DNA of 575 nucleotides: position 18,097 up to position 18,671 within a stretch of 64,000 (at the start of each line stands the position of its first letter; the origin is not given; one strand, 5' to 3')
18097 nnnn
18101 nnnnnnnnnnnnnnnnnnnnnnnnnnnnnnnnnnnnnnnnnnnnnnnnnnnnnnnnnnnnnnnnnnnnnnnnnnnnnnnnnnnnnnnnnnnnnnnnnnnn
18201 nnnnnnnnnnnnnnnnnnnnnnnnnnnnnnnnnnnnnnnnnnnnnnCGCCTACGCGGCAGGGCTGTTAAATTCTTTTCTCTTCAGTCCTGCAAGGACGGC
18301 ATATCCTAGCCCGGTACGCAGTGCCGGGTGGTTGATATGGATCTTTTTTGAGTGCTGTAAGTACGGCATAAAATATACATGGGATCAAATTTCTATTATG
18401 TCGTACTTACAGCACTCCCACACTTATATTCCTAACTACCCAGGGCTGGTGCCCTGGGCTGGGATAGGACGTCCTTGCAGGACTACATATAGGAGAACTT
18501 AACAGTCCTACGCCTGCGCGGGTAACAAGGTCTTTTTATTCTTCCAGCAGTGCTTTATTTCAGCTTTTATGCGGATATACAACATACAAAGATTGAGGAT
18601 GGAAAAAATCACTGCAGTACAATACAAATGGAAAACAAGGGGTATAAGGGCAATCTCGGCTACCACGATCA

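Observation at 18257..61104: Family B: 255-270-bp elements with conserved multi-hairpin architecture, compensatory base-pair changes and strand-consistent G-U wobbles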

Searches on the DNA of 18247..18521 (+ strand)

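Call 62: build_rna_model(alignment_id=A3, structure=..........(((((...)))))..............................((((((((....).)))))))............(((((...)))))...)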
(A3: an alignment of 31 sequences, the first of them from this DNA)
Model R1 built from alignment A3 (31 sequences, 102 columns); structure: as given.
model positions 95; base pairs 18; branch points 2; effective number of sequences 2.59; information 0.601 bits per position. Calibrated on 0.2 Mb of random sequence (short: E-values are rough).
structure used (alignment columns):
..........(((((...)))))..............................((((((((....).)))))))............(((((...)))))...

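Call 63: search_with_rna_model(model_id=R1, sources=[L021, L022, L023, L024, L026, L027, L028, L029, L030, L031, L032, L033, L034, L035, L036, L037, L038, L039, L040, L041, L042, L043, L044, L045, L046, L047, L048, L049, L050, L051, L052, L053, L054, L055, L056, L057, L058, L059, L060, L061, L062, L063, L064, L065, L066, L067, L068, L069, L070, L071, L072, L073, L074, L075, L076, L077, L078, L079, L080, L081, L082, L083, L084, L085, L086, L087, L088, L089, L090, L091, L092, L093, L094, L095, L096, L097, L098, L099, L100, L101, L102, L103, L104, L105, L106, L013], max_evalue=1)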
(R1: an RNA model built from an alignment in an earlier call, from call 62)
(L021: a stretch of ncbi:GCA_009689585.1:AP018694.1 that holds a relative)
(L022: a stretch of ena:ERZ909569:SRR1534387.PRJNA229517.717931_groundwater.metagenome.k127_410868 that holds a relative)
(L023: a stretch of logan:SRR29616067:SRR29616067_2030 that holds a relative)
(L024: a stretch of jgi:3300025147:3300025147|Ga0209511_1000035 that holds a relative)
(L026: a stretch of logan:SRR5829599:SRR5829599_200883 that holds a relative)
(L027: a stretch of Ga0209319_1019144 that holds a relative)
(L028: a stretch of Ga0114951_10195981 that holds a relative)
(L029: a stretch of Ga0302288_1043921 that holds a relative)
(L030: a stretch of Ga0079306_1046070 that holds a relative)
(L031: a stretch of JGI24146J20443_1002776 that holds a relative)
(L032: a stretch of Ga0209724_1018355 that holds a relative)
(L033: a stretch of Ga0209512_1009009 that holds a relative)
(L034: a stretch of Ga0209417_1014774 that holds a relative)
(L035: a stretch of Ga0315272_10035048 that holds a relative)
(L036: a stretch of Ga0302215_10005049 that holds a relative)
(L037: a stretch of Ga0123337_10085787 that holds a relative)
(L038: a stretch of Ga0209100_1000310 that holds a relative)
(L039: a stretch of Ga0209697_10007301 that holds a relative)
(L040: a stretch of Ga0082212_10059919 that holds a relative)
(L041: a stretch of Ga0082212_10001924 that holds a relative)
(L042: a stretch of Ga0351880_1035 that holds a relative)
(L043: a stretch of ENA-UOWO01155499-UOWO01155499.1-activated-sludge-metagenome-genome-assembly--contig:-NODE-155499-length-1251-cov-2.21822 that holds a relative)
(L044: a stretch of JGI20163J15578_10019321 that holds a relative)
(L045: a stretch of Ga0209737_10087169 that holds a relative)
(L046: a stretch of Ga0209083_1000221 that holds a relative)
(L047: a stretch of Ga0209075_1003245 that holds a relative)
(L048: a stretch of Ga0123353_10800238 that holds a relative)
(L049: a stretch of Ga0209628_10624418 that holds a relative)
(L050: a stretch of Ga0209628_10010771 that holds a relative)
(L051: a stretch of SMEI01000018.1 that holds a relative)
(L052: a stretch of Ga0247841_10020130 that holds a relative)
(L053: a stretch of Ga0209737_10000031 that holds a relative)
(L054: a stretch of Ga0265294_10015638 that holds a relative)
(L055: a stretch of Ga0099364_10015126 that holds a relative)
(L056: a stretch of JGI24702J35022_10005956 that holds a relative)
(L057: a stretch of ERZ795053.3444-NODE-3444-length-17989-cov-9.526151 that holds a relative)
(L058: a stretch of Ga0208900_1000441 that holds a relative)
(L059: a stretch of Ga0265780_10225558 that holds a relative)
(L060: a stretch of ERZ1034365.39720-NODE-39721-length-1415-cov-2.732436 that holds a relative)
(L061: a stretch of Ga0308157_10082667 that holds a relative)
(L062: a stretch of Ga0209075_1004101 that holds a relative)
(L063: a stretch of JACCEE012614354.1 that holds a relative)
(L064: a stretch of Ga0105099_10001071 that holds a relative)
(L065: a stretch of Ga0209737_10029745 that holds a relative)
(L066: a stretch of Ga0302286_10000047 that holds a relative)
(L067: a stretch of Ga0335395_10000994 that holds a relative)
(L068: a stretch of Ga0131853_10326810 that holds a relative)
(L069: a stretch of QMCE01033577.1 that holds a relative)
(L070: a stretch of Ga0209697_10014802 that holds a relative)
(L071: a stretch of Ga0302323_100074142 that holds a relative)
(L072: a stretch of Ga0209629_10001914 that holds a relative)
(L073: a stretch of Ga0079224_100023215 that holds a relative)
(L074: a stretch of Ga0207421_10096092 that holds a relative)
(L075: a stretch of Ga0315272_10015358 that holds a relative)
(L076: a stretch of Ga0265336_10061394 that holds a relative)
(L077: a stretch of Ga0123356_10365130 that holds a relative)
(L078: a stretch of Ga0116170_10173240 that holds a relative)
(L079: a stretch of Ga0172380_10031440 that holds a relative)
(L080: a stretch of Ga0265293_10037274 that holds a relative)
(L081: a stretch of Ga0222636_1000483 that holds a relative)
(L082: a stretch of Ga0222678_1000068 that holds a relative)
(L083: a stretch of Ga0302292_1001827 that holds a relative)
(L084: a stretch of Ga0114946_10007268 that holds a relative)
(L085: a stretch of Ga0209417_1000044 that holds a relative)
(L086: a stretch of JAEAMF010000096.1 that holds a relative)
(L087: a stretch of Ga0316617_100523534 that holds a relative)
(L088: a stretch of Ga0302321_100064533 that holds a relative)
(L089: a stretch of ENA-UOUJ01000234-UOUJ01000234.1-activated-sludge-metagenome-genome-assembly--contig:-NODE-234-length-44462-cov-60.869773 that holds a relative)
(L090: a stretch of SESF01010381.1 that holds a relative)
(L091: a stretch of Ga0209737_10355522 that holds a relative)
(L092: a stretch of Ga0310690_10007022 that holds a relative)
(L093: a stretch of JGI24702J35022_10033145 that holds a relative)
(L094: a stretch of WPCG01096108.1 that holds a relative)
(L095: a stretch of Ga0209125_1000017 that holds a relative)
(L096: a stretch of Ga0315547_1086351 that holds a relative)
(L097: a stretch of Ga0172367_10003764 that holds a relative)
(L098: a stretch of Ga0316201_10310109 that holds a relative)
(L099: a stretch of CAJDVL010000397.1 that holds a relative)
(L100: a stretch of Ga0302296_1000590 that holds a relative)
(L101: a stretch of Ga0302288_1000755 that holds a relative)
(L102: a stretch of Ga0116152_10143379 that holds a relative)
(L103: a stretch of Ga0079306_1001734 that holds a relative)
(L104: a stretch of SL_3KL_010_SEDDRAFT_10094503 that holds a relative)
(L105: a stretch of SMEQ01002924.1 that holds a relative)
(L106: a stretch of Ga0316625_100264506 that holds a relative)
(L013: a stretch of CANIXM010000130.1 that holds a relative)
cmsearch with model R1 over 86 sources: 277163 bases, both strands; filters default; matches with E-value up to 1: 290.
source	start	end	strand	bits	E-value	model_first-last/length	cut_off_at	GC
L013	4518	4614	+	82.5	4.7e-16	1-95/95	no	0.43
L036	2454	2548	+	80.5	1.3e-15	1-95/95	no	0.39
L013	5249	5345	+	80.5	1.3e-15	1-95/95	no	0.43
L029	1001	1094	+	80.2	1.5e-15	1-95/95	no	0.4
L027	702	796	-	78.6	3.6e-15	1-95/95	no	0.42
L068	301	394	-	77.5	6.2e-15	1-95/95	no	0.49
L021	3453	3547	+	76.9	8.6e-15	1-95/95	no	0.46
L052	821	916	-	75.8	1.5e-14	1-95/95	no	0.41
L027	1277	1370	-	73.4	5.2e-14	1-95/95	no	0.39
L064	1901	1994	-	73.3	5.5e-14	1-95/95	no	0.46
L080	2451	2545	+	73.1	6.1e-14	1-95/95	no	0.53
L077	776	871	-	71.1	1.7e-13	1-95/95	no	0.45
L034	1184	1280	-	71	1.8e-13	1-95/95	no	0.39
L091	1217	1314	+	70.9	1.9e-13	1-95/95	no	0.48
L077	1365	1460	+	69.1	4.8e-13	1-95/95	no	0.43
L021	2891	2983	-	68.9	5.2e-13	1-95/95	no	0.44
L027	1577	1669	-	68.4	6.8e-13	1-95/95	no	0.43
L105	698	791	+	68.3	7.4e-13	1-95/95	no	0.48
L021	2720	2814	+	68.2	7.4e-13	1-95/95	no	0.42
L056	2470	2564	+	68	8.3e-13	1-95/95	no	0.46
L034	1750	1844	+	67.9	8.9e-13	1-95/95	no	0.43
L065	966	1061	+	66.9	1.5e-12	1-95/95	no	0.5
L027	1414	1511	+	66.7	1.7e-12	1-95/95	no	0.51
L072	1853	1951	-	66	2.4e-12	1-95/95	no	0.41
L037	612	706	+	65.8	2.6e-12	1-95/95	no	0.53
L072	2451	2549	+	65.6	2.9e-12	1-95/95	no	0.49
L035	1698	1794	-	65.3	3.4e-12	1-95/95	no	0.45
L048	969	1065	+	64.1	6.4e-12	1-95/95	no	0.42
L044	1660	1755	-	64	6.6e-12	1-95/95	no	0.42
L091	625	720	-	63.8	7.5e-12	1-95/95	no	0.48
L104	1230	1325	-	63.3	9.5e-12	1-95/95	no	0.5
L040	1701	1796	+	62.9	1.1e-11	1-95/95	no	0.46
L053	1809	1903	+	62.8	1.2e-11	1-95/95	no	0.41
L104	339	434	-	62.8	1.2e-11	1-95/95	no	0.5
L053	1704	1798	-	62.5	1.4e-11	1-95/95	no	0.41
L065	341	438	-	62.5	1.4e-11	1-95/95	no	0.51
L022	2732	2844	-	62.1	1.7e-11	1-95/95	no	0.42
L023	1902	2014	-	62.1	1.7e-11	1-95/95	no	0.42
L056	2900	2997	-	62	1.8e-11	1-95/95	no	0.49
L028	24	134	+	61.9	2e-11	1-95/95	no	0.39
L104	471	565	-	61.7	2.2e-11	1-95/95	no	0.54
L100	2586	2682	-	61.6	2.3e-11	1-95/95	no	0.47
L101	2586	2682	-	61.6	2.3e-11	1-95/95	no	0.47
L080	1893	1991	-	61.4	2.6e-11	1-95/95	no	0.46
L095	2660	2756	-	61.1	3e-11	1-95/95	no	0.46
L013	4652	4747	-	60.8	3.4e-11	1-95/95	no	0.45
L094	345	440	-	60.3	4.5e-11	1-95/95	no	0.51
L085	1895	1992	-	60.1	4.9e-11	1-95/95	no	0.48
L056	3102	3200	+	60.1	5e-11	1-95/95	no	0.4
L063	419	516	-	60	5.1e-11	1-95/95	no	0.42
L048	405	501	-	59.9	5.6e-11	1-95/95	no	0.38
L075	1755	1850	+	59.7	6.1e-11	1-95/95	no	0.45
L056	1892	1987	-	59.6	6.4e-11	1-95/95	no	0.44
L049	146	241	-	59.1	8.5e-11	1-95/95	no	0.4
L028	187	283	-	59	8.9e-11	1-95/95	no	0.37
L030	1202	1296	+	58.5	1.1e-10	1-95/95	no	0.52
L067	2455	2549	+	58.5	1.1e-10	1-95/95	no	0.43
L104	1493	1588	-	58.1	1.4e-10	1-95/95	no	0.5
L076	927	1021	-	58.1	1.4e-10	1-95/95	no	0.53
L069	1715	1809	-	57.9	1.5e-10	1-95/95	no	0.48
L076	18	114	-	57.9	1.5e-10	1-95/95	no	0.45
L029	426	535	-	57.9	1.6e-10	1-95/95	no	0.5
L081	1893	1988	-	57.7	1.7e-10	1-95/95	no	0.38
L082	1893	1988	-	57.7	1.7e-10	1-95/95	no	0.38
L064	2450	2542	+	57.7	1.7e-10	1-95/95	no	0.46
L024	3598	3707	-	57.7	1.7e-10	1-95/95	no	0.44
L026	1126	1235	-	57.7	1.7e-10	1-95/95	no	0.44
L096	248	342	-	57.4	2e-10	1-95/95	no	0.37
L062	1889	1983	-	57.3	2.1e-10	1-95/95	no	0.41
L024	3454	3564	+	56.8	2.7e-10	1-95/95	no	0.5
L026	982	1092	+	56.8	2.7e-10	1-95/95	no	0.5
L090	1774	1866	+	56.8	2.8e-10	1-95/95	no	0.48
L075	1893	1992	-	56.7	2.8e-10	1-95/95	no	0.46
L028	839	949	+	56.5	3.2e-10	1-95/95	no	0.47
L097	1898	1992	-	56.3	3.5e-10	1-95/95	no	0.45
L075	2450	2547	+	56.2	3.6e-10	1-95/95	no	0.47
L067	3724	3818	+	56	4.1e-10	1-95/95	no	0.45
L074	618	715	-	55.9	4.3e-10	1-95/95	no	0.46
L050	1832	1926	-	55.8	4.4e-10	1-95/95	no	0.44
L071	770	864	-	55.8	4.5e-10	1-95/95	no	0.47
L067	1361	1455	+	55.7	4.8e-10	1-95/95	no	0.46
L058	2450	2542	+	55.7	4.9e-10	1-95/95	no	0.52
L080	2704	2824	-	55.6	5e-10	1-95/95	no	0.45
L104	1055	1151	+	55.6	5.1e-10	1-95/95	no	0.56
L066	1896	1993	-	55.5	5.3e-10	1-95/95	no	0.49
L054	1891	1991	-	55.4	5.6e-10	1-95/95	no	0.48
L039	1288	1384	+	55.3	5.7e-10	1-95/95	no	0.43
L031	2453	2564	+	55.2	6.3e-10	1-95/95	no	0.49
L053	2496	2587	+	55.1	6.5e-10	1-95/95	no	0.37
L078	261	356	-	55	6.9e-10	1-95/95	no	0.48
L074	72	169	-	55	7e-10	1-95/95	no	0.47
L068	855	948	+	54.9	7.3e-10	1-95/95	no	0.53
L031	1875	1984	-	54.8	7.7e-10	1-95/95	no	0.49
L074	265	362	-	54.7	7.8e-10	1-95/95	no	0.46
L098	836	927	+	54.7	8.1e-10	1-95/95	no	0.53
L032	442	535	-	54.6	8.5e-10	1-95/95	no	0.41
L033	1900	1993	-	54.6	8.5e-10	1-95/95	no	0.41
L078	813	908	+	54.4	9.3e-10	1-95/95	no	0.55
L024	2874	2983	-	54.3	9.9e-10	1-95/95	no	0.46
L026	402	511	-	54.3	9.9e-10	1-95/95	no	0.46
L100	1754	1850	-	54.1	1.1e-09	1-95/95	no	0.49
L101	1754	1850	-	54.1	1.1e-09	1-95/95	no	0.49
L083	1895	1992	-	54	1.1e-09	1-95/95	no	0.44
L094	898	993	+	53.9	1.2e-09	1-95/95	no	0.54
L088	201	294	-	53.9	1.2e-09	1-95/95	no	0.48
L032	73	165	+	53.6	1.4e-09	1-95/95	no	0.47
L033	1531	1623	+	53.6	1.4e-09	1-95/95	no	0.47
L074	812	909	-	53.5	1.5e-09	1-95/95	no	0.47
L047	678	773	+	53.3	1.6e-09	1-95/95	no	0.34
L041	1878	1974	-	53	1.9e-09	1-95/95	no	0.37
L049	731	828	+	53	1.9e-09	1-95/95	no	0.45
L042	1181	1275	-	52.9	2e-09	1-95/95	no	0.48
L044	1547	1641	+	52.6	2.3e-09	1-95/95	no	0.52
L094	231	326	+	52.5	2.4e-09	1-95/95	no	0.56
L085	2450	2545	+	52.5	2.4e-09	1-95/95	no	0.45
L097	2450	2547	+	52.5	2.5e-09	1-95/95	no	0.51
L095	1895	1992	-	52.5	2.5e-09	1-95/95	no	0.47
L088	758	853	+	52.5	2.5e-09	1-95/95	no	0.45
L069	2267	2362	+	52.5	2.5e-09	1-95/95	no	0.47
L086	2454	2544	+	52.4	2.6e-09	1-95/95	no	0.45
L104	1361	1456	-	52.4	2.6e-09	1-95/95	no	0.48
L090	1955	2049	-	52.2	2.9e-09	1-95/95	no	0.48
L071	1590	1684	-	52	3.3e-09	1-95/95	no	0.51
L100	2455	2550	+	51.8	3.6e-09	1-95/95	no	0.46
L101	2455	2550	+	51.8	3.6e-09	1-95/95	no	0.46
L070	680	774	+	51.7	3.7e-09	1-95/95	no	0.49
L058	2751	2846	-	51.6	3.9e-09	1-95/95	no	0.45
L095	2450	2547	+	51.4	4.4e-09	1-95/95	no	0.5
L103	1896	1992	-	51.2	4.8e-09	1-95/95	no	0.43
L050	2451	2544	+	51.1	5.2e-09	1-95/95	no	0.46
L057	1898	1994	-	50.9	5.8e-09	1-95/95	no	0.4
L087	687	785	+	50.7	6.2e-09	1-95/95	no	0.56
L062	2451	2546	+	50.5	6.8e-09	1-95/95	no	0.43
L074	1367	1464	+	50.5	7.1e-09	1-95/95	no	0.51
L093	1877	1956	-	50.4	7.2e-09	1-95/95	no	0.49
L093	2451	2547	+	50.4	7.3e-09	1-95/95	no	0.44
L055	1891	1987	-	50.3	7.7e-09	1-95/95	no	0.44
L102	801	894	+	50.2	8e-09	1-95/95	no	0.48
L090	2040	2131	+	50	8.8e-09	1-95/95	no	0.45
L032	207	299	+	50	8.8e-09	1-95/95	no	0.48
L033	1665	1757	+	50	8.8e-09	1-95/95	no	0.48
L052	1373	1471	+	49.9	9.7e-09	1-95/95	no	0.41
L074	458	555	-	49.8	9.9e-09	1-95/95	no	0.48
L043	927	1023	+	49.8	1e-08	1-95/95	no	0.47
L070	124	222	-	49.7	1.1e-08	1-95/95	no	0.48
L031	2750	2862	+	49.3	1.3e-08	1-95/95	no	0.5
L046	2619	2714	-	49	1.5e-08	1-95/95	no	0.45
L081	2457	2552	+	48.7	1.7e-08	1-95/95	no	0.46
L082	2457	2552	+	48.7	1.7e-08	1-95/95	no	0.46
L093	1614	1692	-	48.3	2.1e-08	1-95/95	no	0.56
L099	737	834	+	48.1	2.5e-08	1-95/95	no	0.48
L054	2618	2716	-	47.7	3e-08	1-95/95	no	0.48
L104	138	234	+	47.5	3.3e-08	1-95/95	no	0.58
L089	3170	3262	+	47.4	3.5e-08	1-95/95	no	0.56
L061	1140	1240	-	47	4.2e-08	1-95/95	no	0.44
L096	804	899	+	47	4.2e-08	1-95/95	no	0.43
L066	2450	2548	+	47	4.3e-08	1-95/95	no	0.52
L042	1737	1831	+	46.8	4.6e-08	1-95/95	no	0.52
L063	974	1070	+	46.7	5e-08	1-95/95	no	0.54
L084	4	91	+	46.4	5.8e-08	9-95/95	no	0.56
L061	774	866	+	46.1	6.7e-08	1-95/95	no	0.47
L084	786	880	+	46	7e-08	1-95/95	no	0.59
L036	1879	1988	-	45.6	8.6e-08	1-95/95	no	0.45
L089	2455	2545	+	45.5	9.3e-08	1-95/95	no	0.52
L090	1224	1317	-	45.4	9.8e-08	1-95/95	no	0.46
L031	1715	1827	+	45.3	1e-07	1-95/95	no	0.5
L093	1773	1850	-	45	1.2e-07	1-95/95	no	0.55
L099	162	279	-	45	1.2e-07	1-95/95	no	0.53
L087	886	984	-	44.9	1.3e-07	1-95/95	no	0.64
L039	1922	2023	+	44.8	1.3e-07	1-95/95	no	0.49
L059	1137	1229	+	44.8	1.3e-07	1-95/95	no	0.54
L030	341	433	-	44.3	1.7e-07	1-95/95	no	0.6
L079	1230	1324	-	44.3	1.7e-07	1-95/95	no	0.45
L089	2696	2788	+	44.2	1.8e-07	1-95/95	no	0.58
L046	2457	2552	+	44.2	1.8e-07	1-95/95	no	0.46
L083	1724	1820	+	44.1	1.9e-07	1-95/95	no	0.49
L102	246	337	-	44.1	1.9e-07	1-95/95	no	0.41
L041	2454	2549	+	43.8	2.3e-07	1-95/95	no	0.44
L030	498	601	-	43.6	2.4e-07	1-95/95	no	0.45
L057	1685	1787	+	43.5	2.6e-07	1-95/95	no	0.43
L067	3905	3997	-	43.4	2.8e-07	1-95/95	no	0.48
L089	3560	3652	+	43.2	3e-07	1-95/95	no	0.54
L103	2450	2546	+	43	3.3e-07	1-95/95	no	0.51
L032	329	421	-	42.6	4e-07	1-95/95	no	0.42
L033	1787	1879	-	42.6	4e-07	1-95/95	no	0.42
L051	2470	2546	-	42.6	4.2e-07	1-95/95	no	0.39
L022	2852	2964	+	42.2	5.1e-07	1-95/95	no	0.42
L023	2022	2134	+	42.2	5.1e-07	1-95/95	no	0.42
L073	2453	2543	+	41.6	6.9e-07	1-95/95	no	0.43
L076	631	728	+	41.1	8.9e-07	1-95/95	no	0.47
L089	3412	3504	+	40.9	1e-06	1-95/95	no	0.52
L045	1582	1667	+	40.2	1.4e-06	1-95/95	no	0.42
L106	659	756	+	40.1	1.5e-06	1-95/95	no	0.56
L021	2598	2683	-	39.3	2.2e-06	1-95/95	no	0.4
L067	1898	1990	-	38.9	2.7e-06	1-95/95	no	0.47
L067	2886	2978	-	38.9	2.7e-06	1-95/95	no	0.47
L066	310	407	-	38.1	4.1e-06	1-95/95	no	0.45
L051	1868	1960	-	38.1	4.2e-06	1-95/95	no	0.35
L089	2929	3021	+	38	4.3e-06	1-95/95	no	0.56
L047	1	94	+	37.7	5e-06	9-95/95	5'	0.41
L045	2357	2460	+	37.7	5.1e-06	1-95/95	no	0.38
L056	2697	2781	+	37.3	6.2e-06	1-95/95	no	0.44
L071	879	973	-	37.2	6.5e-06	1-95/95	no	0.43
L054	2455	2557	+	37.1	7.1e-06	1-95/95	no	0.49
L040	1859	1991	-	36.7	8.5e-06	1-95/95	no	0.35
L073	2556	2642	-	36.6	9.1e-06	1-95/95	no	0.38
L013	5388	5465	-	36.4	1e-05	1-95/95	no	0.37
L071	1699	1792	-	36.3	1.1e-05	1-95/95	no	0.46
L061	944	1044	-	36.1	1.2e-05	1-95/95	no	0.45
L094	1012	1108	-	35.2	1.8e-05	1-95/95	no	0.48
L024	2714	2822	-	35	2.1e-05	1-95/95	no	0.43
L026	242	350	-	35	2.1e-05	1-95/95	no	0.43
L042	1982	2099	-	34.4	2.8e-05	1-95/95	no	0.61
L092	1874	1980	+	33.3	4.9e-05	1-95/95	no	0.53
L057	2450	2550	+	33.1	5.4e-05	1-95/95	no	0.47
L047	790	878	-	32.9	6.1e-05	1-95/95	no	0.44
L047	163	250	-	32.8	6.4e-05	1-95/95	no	0.4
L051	1727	1850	+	32.6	7.1e-05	1-95/95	no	0.39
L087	1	90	-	32.4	7.8e-05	1-86/95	3'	0.6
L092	2003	2102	-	32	9.5e-05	1-95/95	no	0.56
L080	1731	1851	-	31.7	0.00011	1-95/95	no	0.45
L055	2453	2590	+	31.6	0.00012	1-95/95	no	0.53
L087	1031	1083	-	31.6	0.00012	44-95/95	5'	0.7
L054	1812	1909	+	29.9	0.00029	1-95/95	no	0.55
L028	295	370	-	29.9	0.00029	1-95/95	no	0.39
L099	933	1028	-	29.7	0.00031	1-95/95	no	0.58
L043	374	463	-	29.3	0.00039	1-95/95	no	0.33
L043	1045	1134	-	29.2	0.0004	1-95/95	no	0.38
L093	2478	2555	-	29.1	0.00043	1-95/95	no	0.45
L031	1574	1687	-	29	0.00045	1-95/95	no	0.43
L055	2599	2692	-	29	0.00045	1-95/95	no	0.45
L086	2675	2769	-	28.7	0.00052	1-95/95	no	0.45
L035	9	108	-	28.3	0.00066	1-95/95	no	0.5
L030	234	325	+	28.2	0.00068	1-95/95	no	0.57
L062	2565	2651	-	28.2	0.00068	1-95/95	no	0.32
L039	2172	2258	+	28.2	0.0007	1-95/95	no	0.47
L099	69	150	-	28.1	0.00072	1-95/95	no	0.57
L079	1031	1124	+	27.9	0.00081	1-95/95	no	0.52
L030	102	192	+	27.2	0.0011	1-95/95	no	0.55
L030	678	760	-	27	0.0013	1-95/95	no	0.42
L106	764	861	-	26.7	0.0015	1-95/95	no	0.43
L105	875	991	-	26.7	0.0015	1-95/95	no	0.46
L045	2497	2586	-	26.6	0.0015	1-95/95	no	0.4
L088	28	124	+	26.5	0.0017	1-95/95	no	0.45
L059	1691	1743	-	26.1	0.002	44-95/95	5'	0.45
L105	122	195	-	25.6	0.0026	1-95/95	no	0.45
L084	227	328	-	25.6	0.0027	1-95/95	no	0.54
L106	920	1017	-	25.1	0.0033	1-95/95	no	0.46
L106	24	110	-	24.6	0.0044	1-95/95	no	0.44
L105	733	814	-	24.6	0.0045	1-95/95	no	0.45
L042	1849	1925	-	24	0.0059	1-95/95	no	0.49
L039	2277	2374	-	23.2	0.0092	1-95/95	no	0.56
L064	2562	2664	-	22.7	0.012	1-95/95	no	0.46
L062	408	469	-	22.2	0.015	1-95/95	no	0.34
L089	2792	2873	+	21.4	0.023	1-95/95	no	0.45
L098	163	230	-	20.5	0.036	1-95/95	no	0.63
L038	1968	2064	-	20.2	0.043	1-95/95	no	0.35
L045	1704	1803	-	19.7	0.054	1-95/95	no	0.38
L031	2609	2722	-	19.6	0.058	1-95/95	no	0.4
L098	79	146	-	19.6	0.058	1-95/95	no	0.65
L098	289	378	-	19.5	0.059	1-95/95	no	0.56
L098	1082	1149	-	19.2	0.069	1-95/95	no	0.63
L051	2435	2539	+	19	0.077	1-95/95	no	0.39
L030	1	61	+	18.8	0.088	35-95/95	5'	0.57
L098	962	1065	-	18.8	0.09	1-95/95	no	0.63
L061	819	851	-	18.4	0.11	35-67/95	no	0.45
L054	2605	2678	+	18.2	0.12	1-95/95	no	0.47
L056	2683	2726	-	18.1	0.13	1-95/95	no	0.43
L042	1784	1809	-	18.1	0.13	42-67/95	no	0.54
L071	1377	1460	+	17.7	0.16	1-95/95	no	0.29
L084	126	198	-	17.4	0.18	1-95/95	no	0.52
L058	2492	2549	-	17.3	0.19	1-95/95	no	0.48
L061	1133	1202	+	17.2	0.2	1-95/95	no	0.43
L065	323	405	+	17.1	0.21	1-95/95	no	0.47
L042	1123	1199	+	16.5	0.29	1-95/95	no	0.53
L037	120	184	-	16.4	0.3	1-95/95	no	0.29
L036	2488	2555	-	16.3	0.31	1-95/95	no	0.4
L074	171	263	-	16.2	0.33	1-95/95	no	0.44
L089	1851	1941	-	16.2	0.34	1-95/95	no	0.47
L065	1013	1040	-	16.2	0.34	40-67/95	no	0.5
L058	2648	2737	-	16.1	0.34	1-95/95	no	0.37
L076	946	973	+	16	0.37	40-67/95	no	0.57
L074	364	456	-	15.9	0.39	1-95/95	no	0.44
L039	2385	2473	-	15.4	0.5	1-95/95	no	0.43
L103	2501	2525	-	15.1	0.58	43-67/95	no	0.6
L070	1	55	+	14.8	0.69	41-95/95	5'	0.38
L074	1472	1553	-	14.6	0.75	1-95/95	no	0.41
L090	1948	2008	+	14.2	0.94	1-95/95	no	0.48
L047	816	837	+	14.1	0.97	46-67/95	no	0.55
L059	1182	1203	-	14.1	0.97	46-67/95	no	0.64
